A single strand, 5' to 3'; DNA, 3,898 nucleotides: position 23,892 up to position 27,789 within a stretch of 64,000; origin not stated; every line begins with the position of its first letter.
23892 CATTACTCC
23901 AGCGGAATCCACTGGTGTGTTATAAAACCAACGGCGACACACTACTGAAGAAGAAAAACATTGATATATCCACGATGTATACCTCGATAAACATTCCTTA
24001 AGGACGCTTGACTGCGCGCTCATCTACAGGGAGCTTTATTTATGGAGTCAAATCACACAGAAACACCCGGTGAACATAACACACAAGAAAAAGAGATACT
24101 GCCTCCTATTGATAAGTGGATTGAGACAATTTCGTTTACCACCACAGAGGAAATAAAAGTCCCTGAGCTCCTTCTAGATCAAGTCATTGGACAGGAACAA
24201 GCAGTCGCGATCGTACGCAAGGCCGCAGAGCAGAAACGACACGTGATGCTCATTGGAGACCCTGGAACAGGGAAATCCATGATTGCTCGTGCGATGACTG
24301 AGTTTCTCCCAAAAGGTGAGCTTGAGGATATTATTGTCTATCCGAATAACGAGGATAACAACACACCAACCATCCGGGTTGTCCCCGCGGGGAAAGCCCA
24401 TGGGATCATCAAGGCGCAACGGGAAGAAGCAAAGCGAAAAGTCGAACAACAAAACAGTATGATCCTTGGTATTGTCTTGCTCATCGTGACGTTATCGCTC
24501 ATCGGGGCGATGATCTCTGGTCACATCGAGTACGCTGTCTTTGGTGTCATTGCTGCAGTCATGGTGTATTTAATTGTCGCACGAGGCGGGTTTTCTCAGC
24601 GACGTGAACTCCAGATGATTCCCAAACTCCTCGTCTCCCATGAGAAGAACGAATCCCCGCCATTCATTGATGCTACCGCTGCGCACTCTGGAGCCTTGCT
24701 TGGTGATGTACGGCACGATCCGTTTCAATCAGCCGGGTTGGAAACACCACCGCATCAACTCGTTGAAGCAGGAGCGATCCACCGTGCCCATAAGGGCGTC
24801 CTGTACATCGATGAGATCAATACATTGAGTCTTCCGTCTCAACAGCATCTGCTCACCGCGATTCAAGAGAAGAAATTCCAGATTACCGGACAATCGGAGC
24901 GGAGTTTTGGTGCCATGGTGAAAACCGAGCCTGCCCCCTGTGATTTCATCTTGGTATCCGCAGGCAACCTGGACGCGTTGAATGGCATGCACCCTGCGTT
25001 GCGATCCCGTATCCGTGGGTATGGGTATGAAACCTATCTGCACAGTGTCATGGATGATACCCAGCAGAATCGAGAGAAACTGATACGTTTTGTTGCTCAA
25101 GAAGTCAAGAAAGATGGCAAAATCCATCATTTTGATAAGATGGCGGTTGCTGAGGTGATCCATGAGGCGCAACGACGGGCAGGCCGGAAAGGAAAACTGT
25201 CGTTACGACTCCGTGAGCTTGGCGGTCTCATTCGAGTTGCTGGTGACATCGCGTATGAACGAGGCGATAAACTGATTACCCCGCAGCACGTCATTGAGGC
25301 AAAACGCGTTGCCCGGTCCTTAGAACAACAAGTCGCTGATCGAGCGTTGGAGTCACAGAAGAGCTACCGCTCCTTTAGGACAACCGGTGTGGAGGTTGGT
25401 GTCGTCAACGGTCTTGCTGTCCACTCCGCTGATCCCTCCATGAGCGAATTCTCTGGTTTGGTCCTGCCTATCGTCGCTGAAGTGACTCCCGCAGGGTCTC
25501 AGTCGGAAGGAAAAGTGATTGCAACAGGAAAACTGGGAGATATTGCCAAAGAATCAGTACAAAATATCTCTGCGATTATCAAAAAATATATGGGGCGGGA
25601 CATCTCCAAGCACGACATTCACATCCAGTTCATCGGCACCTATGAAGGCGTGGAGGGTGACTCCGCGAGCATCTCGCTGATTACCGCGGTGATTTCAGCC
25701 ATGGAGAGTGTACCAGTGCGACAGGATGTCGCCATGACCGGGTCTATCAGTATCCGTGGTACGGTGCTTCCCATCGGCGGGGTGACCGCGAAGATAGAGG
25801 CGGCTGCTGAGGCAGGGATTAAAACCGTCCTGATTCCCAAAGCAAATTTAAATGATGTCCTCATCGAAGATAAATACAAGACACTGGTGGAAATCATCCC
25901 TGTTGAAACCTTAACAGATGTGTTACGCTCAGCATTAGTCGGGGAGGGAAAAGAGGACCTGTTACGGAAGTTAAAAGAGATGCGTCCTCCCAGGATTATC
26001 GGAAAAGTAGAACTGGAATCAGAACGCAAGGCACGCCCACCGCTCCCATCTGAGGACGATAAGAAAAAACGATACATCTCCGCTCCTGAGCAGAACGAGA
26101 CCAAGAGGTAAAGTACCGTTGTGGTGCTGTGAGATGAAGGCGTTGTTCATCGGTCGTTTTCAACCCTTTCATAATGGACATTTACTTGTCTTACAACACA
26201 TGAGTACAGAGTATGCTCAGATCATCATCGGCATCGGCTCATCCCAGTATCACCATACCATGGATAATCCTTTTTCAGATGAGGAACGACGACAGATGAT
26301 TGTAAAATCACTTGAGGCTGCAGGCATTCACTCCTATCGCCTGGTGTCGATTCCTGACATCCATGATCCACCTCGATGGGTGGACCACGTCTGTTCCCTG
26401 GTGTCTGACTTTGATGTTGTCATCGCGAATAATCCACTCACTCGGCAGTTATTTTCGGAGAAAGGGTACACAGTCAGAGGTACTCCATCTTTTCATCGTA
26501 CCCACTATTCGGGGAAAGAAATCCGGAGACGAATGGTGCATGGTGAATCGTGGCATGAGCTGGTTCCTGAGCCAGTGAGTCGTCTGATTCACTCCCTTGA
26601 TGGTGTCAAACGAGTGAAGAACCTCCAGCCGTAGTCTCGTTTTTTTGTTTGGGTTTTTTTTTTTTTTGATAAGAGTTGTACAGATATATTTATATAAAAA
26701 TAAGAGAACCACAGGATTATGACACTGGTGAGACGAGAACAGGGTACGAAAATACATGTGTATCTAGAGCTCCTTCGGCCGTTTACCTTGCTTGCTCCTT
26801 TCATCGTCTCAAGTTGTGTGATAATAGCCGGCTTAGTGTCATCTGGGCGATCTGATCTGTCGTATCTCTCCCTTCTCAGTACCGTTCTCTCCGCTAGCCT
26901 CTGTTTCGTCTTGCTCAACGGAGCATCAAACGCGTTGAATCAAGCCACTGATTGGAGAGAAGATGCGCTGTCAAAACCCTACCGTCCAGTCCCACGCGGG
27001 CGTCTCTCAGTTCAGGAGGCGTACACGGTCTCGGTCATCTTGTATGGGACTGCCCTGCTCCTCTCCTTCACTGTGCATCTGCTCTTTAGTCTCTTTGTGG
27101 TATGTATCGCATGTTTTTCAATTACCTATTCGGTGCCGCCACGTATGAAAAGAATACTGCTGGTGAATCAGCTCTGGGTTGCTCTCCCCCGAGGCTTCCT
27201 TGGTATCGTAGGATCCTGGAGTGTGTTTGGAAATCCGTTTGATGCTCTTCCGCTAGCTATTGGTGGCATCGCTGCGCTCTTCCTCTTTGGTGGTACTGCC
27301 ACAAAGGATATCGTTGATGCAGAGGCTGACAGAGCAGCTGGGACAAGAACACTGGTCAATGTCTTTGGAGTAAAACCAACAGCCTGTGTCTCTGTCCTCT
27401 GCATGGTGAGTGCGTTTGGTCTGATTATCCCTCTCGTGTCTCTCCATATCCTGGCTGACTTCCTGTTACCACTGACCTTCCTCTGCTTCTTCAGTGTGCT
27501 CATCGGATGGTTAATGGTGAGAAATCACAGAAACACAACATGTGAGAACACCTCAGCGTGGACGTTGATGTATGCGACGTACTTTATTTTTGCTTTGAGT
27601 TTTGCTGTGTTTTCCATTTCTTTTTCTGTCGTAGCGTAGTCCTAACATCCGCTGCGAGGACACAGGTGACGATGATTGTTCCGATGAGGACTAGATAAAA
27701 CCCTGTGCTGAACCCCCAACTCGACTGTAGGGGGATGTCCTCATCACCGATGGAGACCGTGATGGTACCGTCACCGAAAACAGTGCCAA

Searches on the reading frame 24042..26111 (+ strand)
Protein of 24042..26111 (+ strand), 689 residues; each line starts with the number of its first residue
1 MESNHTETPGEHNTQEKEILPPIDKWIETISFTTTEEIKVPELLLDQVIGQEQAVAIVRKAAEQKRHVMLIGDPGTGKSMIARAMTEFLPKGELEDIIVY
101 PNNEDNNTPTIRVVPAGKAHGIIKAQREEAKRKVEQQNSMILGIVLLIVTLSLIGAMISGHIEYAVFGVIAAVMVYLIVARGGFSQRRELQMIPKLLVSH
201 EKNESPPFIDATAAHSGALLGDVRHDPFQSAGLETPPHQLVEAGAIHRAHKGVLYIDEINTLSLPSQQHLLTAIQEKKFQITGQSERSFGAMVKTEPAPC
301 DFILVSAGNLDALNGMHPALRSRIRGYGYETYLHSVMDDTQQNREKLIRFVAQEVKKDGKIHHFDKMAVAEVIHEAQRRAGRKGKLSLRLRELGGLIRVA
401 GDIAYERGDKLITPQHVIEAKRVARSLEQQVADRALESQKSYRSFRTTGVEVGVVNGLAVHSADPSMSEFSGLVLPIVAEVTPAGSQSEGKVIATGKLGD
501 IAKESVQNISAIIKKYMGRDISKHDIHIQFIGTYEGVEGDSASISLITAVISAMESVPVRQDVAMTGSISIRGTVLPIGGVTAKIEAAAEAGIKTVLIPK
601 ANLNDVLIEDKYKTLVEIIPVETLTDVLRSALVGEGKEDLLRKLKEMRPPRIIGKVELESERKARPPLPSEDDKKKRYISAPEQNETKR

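Call 23: search_protein_families(library=ncbifam, proteins=[window:24042-26111:+], max_evalue=0.00001)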
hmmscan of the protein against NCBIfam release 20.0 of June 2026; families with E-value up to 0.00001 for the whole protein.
window:24042-26111:+ (689 aa): 20 families
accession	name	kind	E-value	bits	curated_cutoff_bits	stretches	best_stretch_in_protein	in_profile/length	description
TIGR00764.1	lon_rel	equivalog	3.1e-264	878.2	516.6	1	29-646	1-608/608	ATP-dependent protease LonB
TIGR02903.1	spore_lon_C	equivalog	9.5e-44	149.9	678.8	1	242-629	257-612/615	Lon family ATP-dependent protease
TIGR02902.1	spore_lonB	equivalog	4e-42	144.5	723.3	1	219-631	143-530/531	ATP-dependent protease LonB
TIGR00763.1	lon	equivalog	1.2e-30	106.7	608.05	1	428-632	590-795/795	endopeptidase La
NF008053.0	PRK10787.1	equivalog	4.7e-26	91.1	891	1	483-633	615-772/784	endopeptidase La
NF038308.1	RNA_repair_RtcR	equivalog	1.4e-12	47.2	650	1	243-286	271-314/530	RNA repair transcriptional activator RtcR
TIGR00368.1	TIGR00368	hypoth_equivalog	2e-12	46.5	362.4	1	42-96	188-242/499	YifB family Mg chelatase-like AAA ATPase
TIGR00416.1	sms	equivalog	1.2e-11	44.1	403.05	1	492-627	328-453/454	DNA repair protein RadA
NF051870.1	NAssimRespRegNtrX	equivalog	1e-08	34.5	600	0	232-285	212-264/452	nitrogen assimilation response regulator NtrX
TIGR02653.1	Lon_rel_chp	hypoth_equivalog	1.4e-08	33.6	628.25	1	519-607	558-646/675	protease Lon-related BREX system protein BrxL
TIGR02329.1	propionate_PrpR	equivalog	1.9e-08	33.4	499.2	0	242-283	299-340/526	propionate catabolism operon regulatory protein PrpR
NF041552.1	TF_PrdR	equivalog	1.1e-07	30.6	795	0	243-284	354-395/577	sigma-54 dependent transcriptional regulator PrdR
TIGR01817.1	nifA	equivalog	2e-07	30.2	528.85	0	47-87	197-241/534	nif-specific transcriptional activator NifA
TIGR02442.1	Cob-chelat-sub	hypoth_equivalog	2.1e-07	29.8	779.45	0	242-271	119-148/641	putative cobaltochelatase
TIGR02030.1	BchI-ChlI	equivalog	6.3e-07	28.9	466.95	0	239-337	120-206/337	magnesium chelatase ATPase subunit I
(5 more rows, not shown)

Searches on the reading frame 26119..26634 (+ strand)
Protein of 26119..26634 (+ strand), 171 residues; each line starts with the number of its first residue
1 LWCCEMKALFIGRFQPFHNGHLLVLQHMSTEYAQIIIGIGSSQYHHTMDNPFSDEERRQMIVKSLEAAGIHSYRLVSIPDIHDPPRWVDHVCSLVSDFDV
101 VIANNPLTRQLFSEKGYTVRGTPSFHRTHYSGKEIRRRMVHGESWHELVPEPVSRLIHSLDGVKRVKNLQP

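Call 23: search_protein_families(library=ncbifam, proteins=[window:26119-26634:+], max_evalue=0.00001)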
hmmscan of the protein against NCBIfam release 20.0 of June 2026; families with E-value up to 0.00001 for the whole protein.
window:26119-26634:+ (171 aa): 15 families
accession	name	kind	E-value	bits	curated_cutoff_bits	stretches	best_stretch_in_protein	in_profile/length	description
NF002243.0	PRK01153.1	subfamily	3.3e-58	196.1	127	1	6-169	1-166/175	nicotinamide-nucleotide adenylyltransferase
TIGR01527.1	arch_NMN_Atrans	equivalog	1.9e-53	180.4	181.2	1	8-169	2-165/167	nicotinamide-nucleotide adenylyltransferase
NF010365.0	PRK13793.1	equivalog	4.8e-16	59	198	1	9-98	8-97/196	nicotinate-nicotinamide nucleotide adenylyltransferase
NF003786.0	PRK05379.1-2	equivalog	1.8e-15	57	397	1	9-104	18-112/354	bifunctional nicotinamide-nucleotide adenylyltransferase/Nudix hydroxylase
NF003789.0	PRK05379.2-1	equivalog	2.6e-15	56.2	355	1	7-98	9-102/312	bifunctional nicotinamide mononucleotide adenylyltransferase/ADP-ribose pyrophosphatase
NF003785.0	PRK05379.1-1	equivalog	1e-14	54.5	418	1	8-76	5-73/347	bifunctional nicotinamide-nucleotide adenylyltransferase/Nudix hydroxylase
NF003791.0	PRK05379.2-3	equivalog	1.3e-13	50.8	409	1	8-80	8-80/340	bifunctional nicotinamide-nucleotide adenylyltransferase/Nudix hydroxylase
TIGR00125.1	cyt_tran_rel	domain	1.8e-13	50.4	27.7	1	8-66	2-60/65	adenylyltransferase/cytidyltransferase family protein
NF003787.0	PRK05379.1-4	equivalog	2.5e-13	49.7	449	1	9-92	13-97/346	bifunctional nicotinamide-nucleotide adenylyltransferase/Nudix hydroxylase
NF003790.0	PRK05379.2-2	equivalog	2.1e-12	46.8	403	1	9-125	23-142/354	bifunctional nicotinamide mononucleotide adenylyltransferase/ADP-ribose pyrophosphatase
NF003788.0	PRK05379.1-5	equivalog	1.2e-11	44.6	354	1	9-68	9-68/351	bifunctional nicotinamide-nucleotide adenylyltransferase/Nudix hydroxylase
NF000839.0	PRK00071.1-1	equivalog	2.3e-07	31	187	0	128-159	180-211/219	nicotinate-nucleotide adenylyltransferase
TIGR01510.1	coaD_prev_kdtB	equivalog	2.6e-07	30.8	103.3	1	8-66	2-57/155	pantetheine-phosphate adenylyltransferase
TIGR00482.1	TIGR00482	equivalog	3.1e-07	30.6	112.45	0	9-64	1-58/194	nicotinate (nicotinamide) nucleotide adenylyltransferase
NF000840.1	PRK00071.1-3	equivalog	2.6e-06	27.1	150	0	8-64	9-67/201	nicotinate-nucleotide adenylyltransferase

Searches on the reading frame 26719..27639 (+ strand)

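Call 23: search_protein_families(library=ncbifam, proteins=[window:26719-27639:+], max_evalue=0.00001)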
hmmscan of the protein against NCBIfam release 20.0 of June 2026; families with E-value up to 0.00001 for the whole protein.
window:26719-27639:+ (306 aa): 23 families
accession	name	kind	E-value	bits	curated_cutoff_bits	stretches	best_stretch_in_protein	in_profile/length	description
NF009523.0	PRK12884.1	equivalog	1.8e-28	99.5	269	1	10-291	2-271/279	prenyltransferase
NF009521.0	PRK12882.1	equivalog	3.4e-22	79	296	1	11-298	4-276/280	geranylgeranylglycerol-phosphate geranylgeranyltransferase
NF005742.0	PRK07566.1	equivalog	1.9e-21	76.5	313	1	8-248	24-263/315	chlorophyll synthase ChlG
TIGR01476.1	chlor_syn_BchG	subfamily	1.6e-19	70.4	212.3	1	15-246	3-230/283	(bacterio)chlorophyll synthase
NF009525.0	PRK12887.1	equivalog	1.4e-15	57.5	226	1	9-299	11-304/310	homogentisate phytyltransferase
NF009522.0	PRK12883.1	equivalog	4e-15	56.1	353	1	34-299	15-274/279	geranylgeranylglycerol-phosphate geranylgeranyltransferase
TIGR01475.1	ubiA_other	subfamily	1.8e-12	47.3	180.8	1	12-274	2-250/282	UbiA-like polyprenyltransferase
NF009058.0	PRK12392.1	subfamily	2.9e-12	46.3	494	1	10-237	12-243/333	bacteriochlorophyll c synthase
TIGR02056.1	ChlG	equivalog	6.3e-11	42.4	436.45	1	10-233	14-239/306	chlorophyll synthase ChlG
NF008977.0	PRK12324.1-2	equivalog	2.4e-10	40.3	234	1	12-154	2-137/297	decaprenyl-phosphate phosphoribosyltransferase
NF035940.1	prenyl_rel_EboC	equivalog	4.7e-10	39.3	250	1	15-165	2-148/292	UbiA-like protein EboC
NF009513.0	PRK12872.1-3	equivalog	6.1e-10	39.1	288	1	28-276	32-270/293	prenyltransferase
TIGR01474.1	ubiA_proteo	equivalog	3.2e-08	33.4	275.45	1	63-244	50-229/282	4-hydroxybenzoate octaprenyltransferase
NF045897.1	SCO3242_trans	equivalog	1.5e-07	31.3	260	1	57-117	37-94/287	SCO3242 family prenyltransferase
NF006088.0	PRK08238.1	equivalog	2.9e-07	29.5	351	1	50-155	223-328/482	UbiA family prenyltransferase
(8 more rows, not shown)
